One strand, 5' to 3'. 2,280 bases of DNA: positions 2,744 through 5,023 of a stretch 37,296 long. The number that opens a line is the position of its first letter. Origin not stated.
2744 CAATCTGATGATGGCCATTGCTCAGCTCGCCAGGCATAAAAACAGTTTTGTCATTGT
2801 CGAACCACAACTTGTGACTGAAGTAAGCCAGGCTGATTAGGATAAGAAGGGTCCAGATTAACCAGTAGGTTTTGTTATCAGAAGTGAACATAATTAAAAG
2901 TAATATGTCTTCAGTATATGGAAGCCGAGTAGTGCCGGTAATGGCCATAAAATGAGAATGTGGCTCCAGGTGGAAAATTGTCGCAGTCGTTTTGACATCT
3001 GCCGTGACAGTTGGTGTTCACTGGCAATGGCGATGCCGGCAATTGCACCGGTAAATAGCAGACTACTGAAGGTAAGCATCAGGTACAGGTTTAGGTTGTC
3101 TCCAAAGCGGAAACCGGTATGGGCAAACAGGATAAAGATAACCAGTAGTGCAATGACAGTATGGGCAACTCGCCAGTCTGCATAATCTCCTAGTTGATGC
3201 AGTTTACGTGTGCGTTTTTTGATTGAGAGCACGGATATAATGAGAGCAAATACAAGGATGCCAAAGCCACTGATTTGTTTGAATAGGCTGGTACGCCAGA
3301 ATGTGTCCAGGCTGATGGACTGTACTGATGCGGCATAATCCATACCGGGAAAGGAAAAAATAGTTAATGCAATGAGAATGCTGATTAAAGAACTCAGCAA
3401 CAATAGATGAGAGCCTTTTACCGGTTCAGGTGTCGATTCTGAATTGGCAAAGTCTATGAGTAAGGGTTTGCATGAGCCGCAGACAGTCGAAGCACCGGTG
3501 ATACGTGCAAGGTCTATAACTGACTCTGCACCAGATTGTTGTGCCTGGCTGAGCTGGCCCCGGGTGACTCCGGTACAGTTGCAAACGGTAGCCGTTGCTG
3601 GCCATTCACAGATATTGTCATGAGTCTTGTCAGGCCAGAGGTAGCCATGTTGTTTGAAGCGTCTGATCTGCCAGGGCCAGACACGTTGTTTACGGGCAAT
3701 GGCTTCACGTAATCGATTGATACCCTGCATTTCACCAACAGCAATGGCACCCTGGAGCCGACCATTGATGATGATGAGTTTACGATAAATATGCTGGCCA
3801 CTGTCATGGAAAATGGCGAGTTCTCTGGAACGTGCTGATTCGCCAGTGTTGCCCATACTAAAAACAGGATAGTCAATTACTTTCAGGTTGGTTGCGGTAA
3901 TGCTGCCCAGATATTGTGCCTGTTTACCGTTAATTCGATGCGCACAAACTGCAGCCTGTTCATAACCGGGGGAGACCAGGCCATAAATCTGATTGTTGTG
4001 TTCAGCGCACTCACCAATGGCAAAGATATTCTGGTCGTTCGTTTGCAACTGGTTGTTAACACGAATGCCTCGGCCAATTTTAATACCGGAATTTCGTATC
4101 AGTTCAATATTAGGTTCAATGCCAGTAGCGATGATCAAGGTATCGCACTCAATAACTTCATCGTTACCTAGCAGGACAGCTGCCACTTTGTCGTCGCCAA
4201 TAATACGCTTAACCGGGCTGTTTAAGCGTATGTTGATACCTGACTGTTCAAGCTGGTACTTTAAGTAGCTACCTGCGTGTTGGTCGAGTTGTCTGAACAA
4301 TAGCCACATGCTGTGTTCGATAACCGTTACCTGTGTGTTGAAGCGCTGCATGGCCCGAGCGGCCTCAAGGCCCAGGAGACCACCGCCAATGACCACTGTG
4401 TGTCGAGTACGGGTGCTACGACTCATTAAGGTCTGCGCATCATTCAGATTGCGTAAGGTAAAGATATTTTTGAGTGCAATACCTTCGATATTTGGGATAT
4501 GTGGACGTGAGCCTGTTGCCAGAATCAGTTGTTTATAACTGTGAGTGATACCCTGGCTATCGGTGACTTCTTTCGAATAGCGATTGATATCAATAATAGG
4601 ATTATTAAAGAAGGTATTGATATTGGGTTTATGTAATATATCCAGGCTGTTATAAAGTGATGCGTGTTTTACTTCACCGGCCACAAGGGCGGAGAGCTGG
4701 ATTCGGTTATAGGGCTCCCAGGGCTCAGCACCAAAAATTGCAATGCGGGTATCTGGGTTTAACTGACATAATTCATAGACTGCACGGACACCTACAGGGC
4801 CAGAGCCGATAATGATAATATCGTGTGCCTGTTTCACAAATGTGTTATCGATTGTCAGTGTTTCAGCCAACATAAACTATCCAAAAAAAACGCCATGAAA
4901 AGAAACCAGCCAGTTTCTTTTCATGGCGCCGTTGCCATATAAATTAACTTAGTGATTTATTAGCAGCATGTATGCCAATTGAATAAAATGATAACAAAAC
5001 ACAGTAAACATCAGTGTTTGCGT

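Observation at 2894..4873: NOX-like design from different parts: NirB-type flavoprotein + BFD [2Fe-2S] + 5-TM domain with two His-x13-His pairs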

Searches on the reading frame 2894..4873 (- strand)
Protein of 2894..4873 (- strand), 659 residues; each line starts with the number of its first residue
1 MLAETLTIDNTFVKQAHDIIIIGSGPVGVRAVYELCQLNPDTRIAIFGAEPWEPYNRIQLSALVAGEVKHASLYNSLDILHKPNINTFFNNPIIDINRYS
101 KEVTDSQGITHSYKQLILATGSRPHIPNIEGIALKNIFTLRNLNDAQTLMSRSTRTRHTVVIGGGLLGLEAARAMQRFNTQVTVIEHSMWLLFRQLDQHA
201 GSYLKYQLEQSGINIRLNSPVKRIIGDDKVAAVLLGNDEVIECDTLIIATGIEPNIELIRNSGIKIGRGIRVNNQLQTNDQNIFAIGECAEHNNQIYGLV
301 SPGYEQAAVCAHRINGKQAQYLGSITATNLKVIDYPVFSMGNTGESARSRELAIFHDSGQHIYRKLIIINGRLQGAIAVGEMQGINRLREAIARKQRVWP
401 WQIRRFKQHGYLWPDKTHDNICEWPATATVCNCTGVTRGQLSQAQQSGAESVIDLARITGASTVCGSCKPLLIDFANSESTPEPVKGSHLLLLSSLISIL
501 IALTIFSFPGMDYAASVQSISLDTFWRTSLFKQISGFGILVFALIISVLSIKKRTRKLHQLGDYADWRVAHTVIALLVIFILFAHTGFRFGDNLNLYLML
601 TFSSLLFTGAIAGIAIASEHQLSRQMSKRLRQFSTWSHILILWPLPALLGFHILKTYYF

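Call 5: search_protein_families(library=pfam, proteins=[window:2894-4873:-], max_evalue=0.01)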
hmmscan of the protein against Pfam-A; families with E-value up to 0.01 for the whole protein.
window:2894-4873:- (659 aa): 19 families
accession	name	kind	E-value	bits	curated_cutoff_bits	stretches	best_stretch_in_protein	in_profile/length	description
PF07992.20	Pyr_redox_2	-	2.2e-62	211.5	26.1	1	17-301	1-278/291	Pyridine nucleotide-disulphide oxidoreductase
PF00070.33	Pyr_redox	-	1.5e-20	73.9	22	1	158-235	1-79/82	Pyridine nucleotide-disulphide oxidoreductase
PF18267.7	Rubredoxin_C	-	1e-14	54.7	25.9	1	327-395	2-69/70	Rubredoxin NAD+ reductase C-terminal domain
PF13738.12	Pyr_redox_3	-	3.9e-13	49.8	30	1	100-287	113-305/305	Pyridine nucleotide-disulphide oxidoreductase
PF01266.30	DAO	-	1.2e-09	38.7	27.9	0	206-258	157-209/353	FAD dependent oxidoreductase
PF04324.20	Fer2_BFD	-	2.3e-09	37.9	26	1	429-471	1-43/50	BFD-like [2Fe-2S] binding domain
PF03486.20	HI0933_like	-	8.9e-08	32.3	50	0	203-251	114-163/244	HI0933-like protein Rossmann domain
PF01134.28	GIDA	-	1.2e-06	28.3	22.1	0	160-189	3-32/391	Glucose inhibited division protein A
PF01946.23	Thi4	-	1.5e-05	24.8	26.2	0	16-48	17-48/235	Thi4 family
PF01262.27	AlaDh_PNT_C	-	2.1e-05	24.5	23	1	155-206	27-78/214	Alanine dehydrogenase/PNT, C-terminal domain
PF13434.12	Lys_Orn_oxgnase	-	0.0002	21.1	21.3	1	104-179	139-211/339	L-lysine 6-monooxygenase/L-ornithine 5-monooxygenase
PF13450.12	NAD_binding_8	-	0.00029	21.5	21.9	0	161-187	1-27/68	NAD(P)-binding Rossmann-like domain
PF00890.30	FAD_binding_2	-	0.00094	18.9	20.4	0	159-187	2-30/414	FAD binding domain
PF13241.12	NAD_binding_7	-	0.0017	19.3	22.1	0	155-193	6-41/104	Putative NAD(P)-binding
PF13454.12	NAD_binding_9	-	0.0029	18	21.8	0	20-51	1-32/155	FAD-NAD(P)-binding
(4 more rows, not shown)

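Call 7: search_protein_families(library=ncbifam, proteins=[window:2894-4873:-], max_evalue=0.001)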
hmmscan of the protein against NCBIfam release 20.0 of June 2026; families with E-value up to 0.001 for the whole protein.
window:2894-4873:- (659 aa): 65 families (the best 25 are shown)
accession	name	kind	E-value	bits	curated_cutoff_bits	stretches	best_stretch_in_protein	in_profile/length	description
TIGR02374.1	nitri_red_nirB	equivalog_domain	2.1e-115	386.9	578.35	1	19-481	1-470/794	nitrite reductase large subunit NirB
NF011565.0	PRK14989.1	subfamily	3.5e-79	266.8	883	1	18-481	5-475/847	nitrite reductase large subunit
TIGR03385.1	CoA_CoA_reduc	equivalog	1e-53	182.7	578.8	1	19-348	2-347/439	CoA-disulfide reductase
NF003437.0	PRK04965.1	equivalog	4.9e-53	180.5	392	1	17-349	3-334/378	NADH:flavorubredoxin reductase NorW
NF045765.1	PhenlGlyoxDHPadH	equivalog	1.8e-52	178.6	475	1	19-397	5-391/416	NADH-dependent phenylglyoxylate dehydrogenase subunit epsilon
NF042949.2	3PPDioc_HcaD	equivalog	1e-48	166.1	450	1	18-294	3-280/386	3-phenylpropionate/cinnamic acid dioxygenase ferredoxin--NAD(+) reductase subunit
NF041682.1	ant_diox_AndAa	equivalog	1.1e-45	156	650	1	17-297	4-286/406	anthranilate 1,2-dioxygenase system ferredoxin--NAD(+) reductase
NF007123.0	PRK09564.1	equivalog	2e-45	155.3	458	1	19-352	3-352/444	CoA-disulfide reductase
NF046103.1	NOXase_Strep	equivalog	2.1e-37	129.1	600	1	19-353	2-350/442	H2O-forming NADH oxidase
NF007286.0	PRK09754.1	equivalog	2.7e-32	112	447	1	17-290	4-277/400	phenylpropionate dioxygenase ferredoxin reductase subunit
TIGR01350.1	lipoamide_DH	equivalog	1.1e-30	106.8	408.8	1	102-324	120-336/461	dihydrolipoyl dehydrogenase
TIGR02053.1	MerA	equivalog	8e-30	104.2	454.45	1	107-294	124-312/465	mercury(II) reductase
NF041853.1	hythiocyan_redase_MerA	equivalog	7.6e-29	100.8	650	1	87-294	100-299/440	hypothiocyanous acid reductase MerA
NF004991.0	PRK06370.1-3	subfamily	2.4e-28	98.9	620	1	102-290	154-342/509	FAD-containing oxidoreductase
NF004943.0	PRK06292.2-1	equivalog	4.5e-27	94.9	432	1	93-318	112-332/456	dihydrolipoyl dehydrogenase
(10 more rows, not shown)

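Call 15: find_encoding_contigs(protein=window:2894-4873:-, flank=10000, max_places=6)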
Protein window:2894-4873:- (659 aa): 2 contigs read that carry it; 2 places shown.
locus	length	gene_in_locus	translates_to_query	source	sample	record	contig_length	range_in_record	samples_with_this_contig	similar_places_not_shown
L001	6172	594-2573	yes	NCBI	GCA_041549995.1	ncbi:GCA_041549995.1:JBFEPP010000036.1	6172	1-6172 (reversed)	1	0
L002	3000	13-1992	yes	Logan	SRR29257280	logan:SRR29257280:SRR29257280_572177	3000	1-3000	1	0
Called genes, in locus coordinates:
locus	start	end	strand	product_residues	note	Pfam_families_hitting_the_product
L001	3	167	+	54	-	?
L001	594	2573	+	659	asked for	PF01134:GIDA (faint), PF01262:AlaDh_PNT_C (faint), PF01266:DAO (faint), PF07992:Pyr_redox_2, PF13738:Pyr_redox_3, PF00070:Pyr_redox, PF18267:Rubredoxin_C, PF04324:Fer2_BFD, +2 more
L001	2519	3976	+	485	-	PF14522:Cytochrome_C7 (faint), PF09699:Paired_CXXCH_1 (faint), PF14537:Cytochrom_c3_2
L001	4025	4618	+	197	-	PF11845:Tll0287-like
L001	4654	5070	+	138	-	PF00042:Globin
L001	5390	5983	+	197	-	PF00072:Response_reg (weak), PF03861:ANTAR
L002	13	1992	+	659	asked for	PF01134:GIDA (faint), PF01262:AlaDh_PNT_C (faint), PF01266:DAO (faint), PF07992:Pyr_redox_2, PF13738:Pyr_redox_3, PF00070:Pyr_redox, PF18267:Rubredoxin_C, PF04324:Fer2_BFD, +2 more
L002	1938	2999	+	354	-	?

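Call 43: predict_structure(alignment_id=A4)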
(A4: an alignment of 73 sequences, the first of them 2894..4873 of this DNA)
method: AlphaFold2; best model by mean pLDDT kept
length: 659 residues; sequences in the alignment: 73
mean_pLDDT: 90.9   pTM: 0.78
mean pLDDT of the five models: 90.9, 90.6, 89.9, 89.0, 89.0
residues with pLDDT >= 90: 483; 70-90: 142; 50-70: 26; < 50: 8
segments of 3 or more residues with pLDDT < 50: 1-3, 6-10
pLDDT, mean of each block of 10 residues (from residue 1): 47 79 96 96 97 92 92 82 94 97 97 98 97 97 96 94 95 93 98 95 96 97 98 98 98 96 97 98 98 94 96 97 88 86 78 94 95 96 87 94 96 73 87 91 94 91 87 83 85 96 88 70 84 92 88 71 85 94 91 93 96 94 81 92 94 90
secondary structure, 60 per line:
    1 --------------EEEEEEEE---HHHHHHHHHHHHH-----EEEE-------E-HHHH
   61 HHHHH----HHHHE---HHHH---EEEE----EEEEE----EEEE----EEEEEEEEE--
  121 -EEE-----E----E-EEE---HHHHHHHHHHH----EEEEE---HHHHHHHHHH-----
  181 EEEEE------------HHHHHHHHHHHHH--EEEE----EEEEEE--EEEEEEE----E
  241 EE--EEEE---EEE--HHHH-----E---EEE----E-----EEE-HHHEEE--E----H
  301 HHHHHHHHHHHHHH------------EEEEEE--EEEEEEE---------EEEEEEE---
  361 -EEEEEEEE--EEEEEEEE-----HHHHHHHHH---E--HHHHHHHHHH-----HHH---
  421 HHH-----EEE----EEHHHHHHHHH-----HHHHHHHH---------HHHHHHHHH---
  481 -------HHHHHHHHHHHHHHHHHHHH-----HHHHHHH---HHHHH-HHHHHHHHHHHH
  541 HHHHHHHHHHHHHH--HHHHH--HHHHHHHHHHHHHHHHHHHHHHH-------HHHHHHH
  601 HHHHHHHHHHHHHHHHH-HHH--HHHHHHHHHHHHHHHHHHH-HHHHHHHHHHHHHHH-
elements in order: E15-22 H26-38 E44-47 H57-65 H70-73 H78-81 E85-88 E93-97 E102-105 E110-118 E122-124 E137-139 H143-153 E158-162 H166-175 E181-185 H198-210 E213-216 E221-226 E229-235 E240-242 E245-248 E252-254 H257-260 E270-272 E283-285 E290-292 H300-314 E327-332 E335-341 E351-357 E362-369 E372-379 H385-393 H400-409 E429-431 H438-446 H452-459 H469-477 H488-507 H513-519 H523-527 H529-554 H557-561 H564-586 H594-617 H624-642 H644-658

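Call 49: fold_search(model_id=the predicted structure, library=pdb)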
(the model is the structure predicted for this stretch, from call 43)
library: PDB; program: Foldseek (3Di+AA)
matches with E <= 10: 1789; with E <= 0.001: 775
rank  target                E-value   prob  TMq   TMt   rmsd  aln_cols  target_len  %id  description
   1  3lb8_A                1.4e-33  1.00  0.55  0.86   3.0       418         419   25  Crystal structure of the covalent putidaredoxin reductase-putidaredoxin complex (released 2010-02-23)
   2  3lxd                  3.1e-33  1.00  0.54  0.86   2.8       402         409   23  Crystal Structure of Ferredoxin Reductase ArR from Novosphingobium aromaticivorans (released 2010-06-23)
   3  6pfz_D                3.4e-33  1.00  0.53  0.64   4.0       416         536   27  Structure of a NAD-Dependent Persulfide Reductase from A. fulgidus (released 2020-07-01)
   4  3lb8_B                4.4e-33  1.00  0.54  0.84   3.2       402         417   25  Crystal structure of the covalent putidaredoxin reductase-putidaredoxin complex (released 2010-02-23)
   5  9li3_B                5.8e-33  1.00  0.53  0.87   2.7       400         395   22  Crystal structure of FAD-dependent oxidoreductase from Marinomonas mediterranea (released 2026-01-21)
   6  5l1n_A                6.1e-33  1.00  0.52  0.77   4.0       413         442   25  Pyrococcus horikoshii CoA Disulfide Reductase Quadruple Mutant (released 2017-08-09)
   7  9li3_A                6.4e-33  1.00  0.54  0.86   3.0       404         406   22  Crystal structure of FAD-dependent oxidoreductase from Marinomonas mediterranea (released 2026-01-21)
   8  4emi                  1.1e-32  1.00  0.55  0.88   2.8       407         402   22  Toluene dioxygenase reductase in reduced state in complex with NAD+ (released 2012-09-26)
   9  8c0z_E                1.4e-32  1.00  0.56  0.86   2.5       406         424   25  CryoEM structure of a tungsten-containing aldehyde oxidoreductase from Aromatoleum aromaticum (released 2023-05-31)
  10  1q1w_B                1.7e-32  1.00  0.55  0.84   3.0       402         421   25  Crystal Structure of Putidaredoxin Reductase from Pseudomonas putida (released 2004-02-24)
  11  6pfz_A                1.7e-32  1.00  0.53  0.65   3.9       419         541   26  Structure of a NAD-Dependent Persulfide Reductase from A. fulgidus (released 2020-07-01)
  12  4fx9_A                1.8e-32  1.00  0.51  0.75   4.1       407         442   26  Structure of the Pyrococcus horikoshii CoA persulfide/polysulfide reductase (released 2013-04-10)
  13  5l1n_B                2.3e-32  1.00  0.52  0.75   4.1       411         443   26  Pyrococcus horikoshii CoA Disulfide Reductase Quadruple Mutant (released 2017-08-09)
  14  6pfz_B                2.4e-32  1.00  0.53  0.64   4.0       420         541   27  Structure of a NAD-Dependent Persulfide Reductase from A. fulgidus (released 2020-07-01)
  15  8a56_B                3.0e-32  1.00  0.55  0.66   3.1       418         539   25  Coenzyme A-persulfide reductase (CoAPR) from Enterococcus faecalis (released 2022-09-14)
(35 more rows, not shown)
